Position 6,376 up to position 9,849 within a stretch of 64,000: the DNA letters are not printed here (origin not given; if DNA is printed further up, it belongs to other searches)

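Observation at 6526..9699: Orphan 1057-aa membrane-anchored protein with G/A/P repeat linker and long acidic tail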

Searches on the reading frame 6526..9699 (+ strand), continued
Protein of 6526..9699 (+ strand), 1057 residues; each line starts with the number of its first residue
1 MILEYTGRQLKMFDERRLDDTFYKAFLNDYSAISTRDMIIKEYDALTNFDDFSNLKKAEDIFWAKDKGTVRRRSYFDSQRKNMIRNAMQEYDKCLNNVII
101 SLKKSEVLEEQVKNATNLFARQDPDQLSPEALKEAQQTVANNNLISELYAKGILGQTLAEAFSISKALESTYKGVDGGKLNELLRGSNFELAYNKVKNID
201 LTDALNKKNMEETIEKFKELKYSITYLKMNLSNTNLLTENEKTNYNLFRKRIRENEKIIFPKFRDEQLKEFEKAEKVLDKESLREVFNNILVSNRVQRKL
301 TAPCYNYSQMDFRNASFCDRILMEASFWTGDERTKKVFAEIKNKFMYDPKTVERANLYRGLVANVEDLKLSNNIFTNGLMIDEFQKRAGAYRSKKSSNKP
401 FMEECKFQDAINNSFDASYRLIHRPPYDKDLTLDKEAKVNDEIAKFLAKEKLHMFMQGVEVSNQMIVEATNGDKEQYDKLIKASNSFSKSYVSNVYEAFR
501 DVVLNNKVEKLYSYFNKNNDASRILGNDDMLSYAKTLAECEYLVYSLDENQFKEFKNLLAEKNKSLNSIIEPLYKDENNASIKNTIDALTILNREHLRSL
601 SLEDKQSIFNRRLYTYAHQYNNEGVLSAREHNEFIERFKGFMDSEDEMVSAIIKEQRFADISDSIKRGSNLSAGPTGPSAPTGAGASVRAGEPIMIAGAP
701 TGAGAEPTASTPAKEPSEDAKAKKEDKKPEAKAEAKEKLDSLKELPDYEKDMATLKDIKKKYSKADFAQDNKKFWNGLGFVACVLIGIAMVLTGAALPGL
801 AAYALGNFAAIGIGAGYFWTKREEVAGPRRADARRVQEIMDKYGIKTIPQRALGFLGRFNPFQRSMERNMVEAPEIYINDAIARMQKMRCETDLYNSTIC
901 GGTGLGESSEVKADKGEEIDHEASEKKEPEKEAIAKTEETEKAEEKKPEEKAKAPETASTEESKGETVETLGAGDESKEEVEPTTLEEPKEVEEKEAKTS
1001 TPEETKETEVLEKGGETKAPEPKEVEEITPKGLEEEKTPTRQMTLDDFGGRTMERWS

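Call 69: list_cluster_members(proteins=[window:6526-9696:+, P0002, P0003, P0004, P0006, P0007])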
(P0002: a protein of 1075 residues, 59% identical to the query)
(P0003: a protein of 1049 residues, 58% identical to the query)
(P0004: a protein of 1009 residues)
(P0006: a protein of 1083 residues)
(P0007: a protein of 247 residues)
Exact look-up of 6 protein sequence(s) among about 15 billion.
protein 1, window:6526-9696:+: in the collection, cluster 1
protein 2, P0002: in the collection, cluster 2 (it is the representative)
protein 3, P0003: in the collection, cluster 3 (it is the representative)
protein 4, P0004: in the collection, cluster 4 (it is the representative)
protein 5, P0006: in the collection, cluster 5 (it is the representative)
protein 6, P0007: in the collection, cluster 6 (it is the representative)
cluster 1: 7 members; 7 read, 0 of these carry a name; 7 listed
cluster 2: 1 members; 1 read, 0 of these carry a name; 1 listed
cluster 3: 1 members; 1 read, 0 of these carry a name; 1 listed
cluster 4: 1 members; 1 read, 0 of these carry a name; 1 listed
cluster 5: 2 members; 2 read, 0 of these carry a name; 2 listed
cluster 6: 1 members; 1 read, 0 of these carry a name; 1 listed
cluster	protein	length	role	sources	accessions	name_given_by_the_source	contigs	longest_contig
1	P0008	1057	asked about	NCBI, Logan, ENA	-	-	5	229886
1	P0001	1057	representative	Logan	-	-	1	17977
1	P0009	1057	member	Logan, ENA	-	-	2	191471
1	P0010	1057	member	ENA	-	-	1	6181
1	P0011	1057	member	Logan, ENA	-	-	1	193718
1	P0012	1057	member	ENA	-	-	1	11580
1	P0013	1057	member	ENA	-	-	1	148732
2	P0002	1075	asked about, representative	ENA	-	-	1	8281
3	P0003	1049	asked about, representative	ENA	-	-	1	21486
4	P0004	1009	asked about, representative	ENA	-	-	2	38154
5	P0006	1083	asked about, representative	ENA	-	-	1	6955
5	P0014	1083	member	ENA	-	-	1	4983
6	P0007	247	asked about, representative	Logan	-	-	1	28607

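Call 70: find_encoding_contigs(protein=window:6526-9699:+, flank=1000, max_places=8)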
Protein window:6526-9699:+ (1057 aa): 8 contigs read that carry it; 3 places shown.
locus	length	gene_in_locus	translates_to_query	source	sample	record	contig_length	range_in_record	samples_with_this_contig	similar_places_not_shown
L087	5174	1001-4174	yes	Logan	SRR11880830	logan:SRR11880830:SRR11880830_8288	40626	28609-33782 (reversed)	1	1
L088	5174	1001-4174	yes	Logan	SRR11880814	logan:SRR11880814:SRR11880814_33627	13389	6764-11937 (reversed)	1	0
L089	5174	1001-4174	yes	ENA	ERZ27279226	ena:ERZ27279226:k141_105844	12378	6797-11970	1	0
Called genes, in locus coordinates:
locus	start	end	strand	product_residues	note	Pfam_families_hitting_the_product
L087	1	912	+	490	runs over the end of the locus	PF01433:Peptidase_M1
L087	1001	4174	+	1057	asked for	-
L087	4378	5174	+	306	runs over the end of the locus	PF01134:GIDA (faint), PF01266:DAO (faint), PF07992:Pyr_redox_2, PF12831:FAD_oxidored (weak), PF13450:NAD_binding_8 (weak), PF13738:Pyr_redox_3, PF00070:Pyr_redox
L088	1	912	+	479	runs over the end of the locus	PF01433:Peptidase_M1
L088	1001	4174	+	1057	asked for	-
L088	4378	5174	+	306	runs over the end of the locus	PF01134:GIDA (faint), PF01266:DAO (faint), PF07992:Pyr_redox_2, PF12831:FAD_oxidored (weak), PF13450:NAD_binding_8 (weak), PF13738:Pyr_redox_3, PF00070:Pyr_redox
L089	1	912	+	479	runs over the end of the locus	PF01433:Peptidase_M1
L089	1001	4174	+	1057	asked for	-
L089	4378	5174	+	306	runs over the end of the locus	PF01134:GIDA (faint), PF01266:DAO (faint), PF03486:HI0933_like (faint), PF07992:Pyr_redox_2, PF12831:FAD_oxidored (weak), PF13450:NAD_binding_8 (weak), PF13738:Pyr_redox_3, PF00070:Pyr_redox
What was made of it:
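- The identical protein is seen on eight independently assembled contigs from several samples (calls 69, 70).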

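Call 75: search_protein_families(library=phrogs, proteins=[window:6526-9696:+, P0004, P0006, P0007], max_evalue=0.1)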
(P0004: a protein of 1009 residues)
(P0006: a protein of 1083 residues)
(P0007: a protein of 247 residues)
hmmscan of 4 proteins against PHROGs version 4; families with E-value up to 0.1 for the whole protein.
window:6526-9696:+ (1057 aa): 1 family
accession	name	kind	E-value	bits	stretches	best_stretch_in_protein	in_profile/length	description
phrog_14036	-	unknown function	0.016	16.5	1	450-489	28-67/70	-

P0004 (1009 aa): 2 families
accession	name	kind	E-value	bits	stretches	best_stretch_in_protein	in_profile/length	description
phrog_30309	-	unknown function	0.049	15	0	726-748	10-30/48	-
phrog_17888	-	unknown function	0.072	14.6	0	98-176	48-122/137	-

P0006 (1083 aa): 0 families

P0007 (247 aa): 3 families
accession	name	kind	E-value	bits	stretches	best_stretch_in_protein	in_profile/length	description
phrog_15936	-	moron, auxiliary metabolic gene and host takeover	0.00073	20.7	0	131-192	62-126/150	membrane protein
phrog_22319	-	unknown function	0.037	15.4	0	133-152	6-25/62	-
phrog_3913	-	unknown function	0.043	15.1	0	167-226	7-69/89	-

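Call 76: search_protein_families(library=padloc, proteins=[window:6526-9696:+, P0004, P0006, P0007], max_evalue=0.1)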
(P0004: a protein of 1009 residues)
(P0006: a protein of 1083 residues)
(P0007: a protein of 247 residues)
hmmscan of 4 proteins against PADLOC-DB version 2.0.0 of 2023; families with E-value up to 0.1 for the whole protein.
window:6526-9696:+ (1057 aa): 1 family
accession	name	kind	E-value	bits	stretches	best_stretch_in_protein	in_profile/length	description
PDLC03981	PD-Lambda-2_A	-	0.0038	15.7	1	730-776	14-59/94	-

P0004 (1009 aa): 0 families

P0006 (1083 aa): 0 families

P0007 (247 aa): 1 family
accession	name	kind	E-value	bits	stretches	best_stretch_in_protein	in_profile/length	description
PDLC03841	LeoBC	-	0.00057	17.1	1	116-214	436-527/601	-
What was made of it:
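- On Known anti-phage defence systems (PADLOC): The best hit is PD-Lambda-2_A at E = 0.0038 and 15.7 bits, on the K/E-rich segment of one member only (call 76).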

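Call 79: find_encoding_contigs(protein=P0007, flank=6000, max_places=3)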
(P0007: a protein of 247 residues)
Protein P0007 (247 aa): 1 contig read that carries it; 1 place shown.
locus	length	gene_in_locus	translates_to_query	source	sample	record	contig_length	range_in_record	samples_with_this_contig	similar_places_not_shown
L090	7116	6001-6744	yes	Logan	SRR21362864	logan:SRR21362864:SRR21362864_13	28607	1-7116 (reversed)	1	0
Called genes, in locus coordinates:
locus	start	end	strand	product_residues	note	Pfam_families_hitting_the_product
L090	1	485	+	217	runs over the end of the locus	PF00551:Formyl_trans_N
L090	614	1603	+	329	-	-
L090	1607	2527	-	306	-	-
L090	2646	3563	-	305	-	PF07549:Sec_GG, PF02355:SecD_SecF_C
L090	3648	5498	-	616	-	PF13721:SecD-TM1, PF21760:SecD_1st, PF22599:SecDF_P1_head, PF02355:SecD_SecF_C, PF03176:MMPL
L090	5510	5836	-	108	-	PF02699:YajC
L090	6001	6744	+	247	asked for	-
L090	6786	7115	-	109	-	?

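Call 80: find_related_loci(query=A4, collection=viral_contigs, flank=5000)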
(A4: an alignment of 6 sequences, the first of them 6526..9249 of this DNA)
Query A4 (908 aa) in viral_contigs; peptide patterns used: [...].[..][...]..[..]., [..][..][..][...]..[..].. (x = any residue, [..] = any of these).
61 stretches matched a pattern, but none encodes a relative of the query by tblastn (E <= 1e-3).
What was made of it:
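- On Phage tape-measure proteins: There is no PHROG match with a known function (call 75) and no relative in viral contigs (call 80).
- There is no PADLOC or PHROG match and no relative in viral contigs (calls 75, 76, 80).
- Tried and rejected: The viral contig scan found nothing (call 80).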

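Call 81: search_protein_families(library=ncbifam, alignment_id=A3, max_evalue=1)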
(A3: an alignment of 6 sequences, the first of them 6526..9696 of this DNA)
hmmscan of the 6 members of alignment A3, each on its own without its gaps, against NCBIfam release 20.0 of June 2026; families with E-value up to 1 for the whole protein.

A. member 1, window:6526-9696:+ (1057 aa): 1 family
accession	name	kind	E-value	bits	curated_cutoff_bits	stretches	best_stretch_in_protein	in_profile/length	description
NF051442.1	NheB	equivalog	0.54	9.3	500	1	105-158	33-86/398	non-hemolytic enterotoxin subunit B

B. families by the number of members that match (of 6 scanned): 4 families
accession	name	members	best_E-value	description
NF040964.1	MamK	1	0.0073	MamK family actin-like protein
NF006958.0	PRK09435.1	1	0.0084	methylmalonyl Co-A mutase-associated GTPase MeaB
NF008092.0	PRK10834.1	1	0.048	outer membrane permeability protein SanA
NF051442.1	NheB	1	0.54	non-hemolytic enterotoxin subunit B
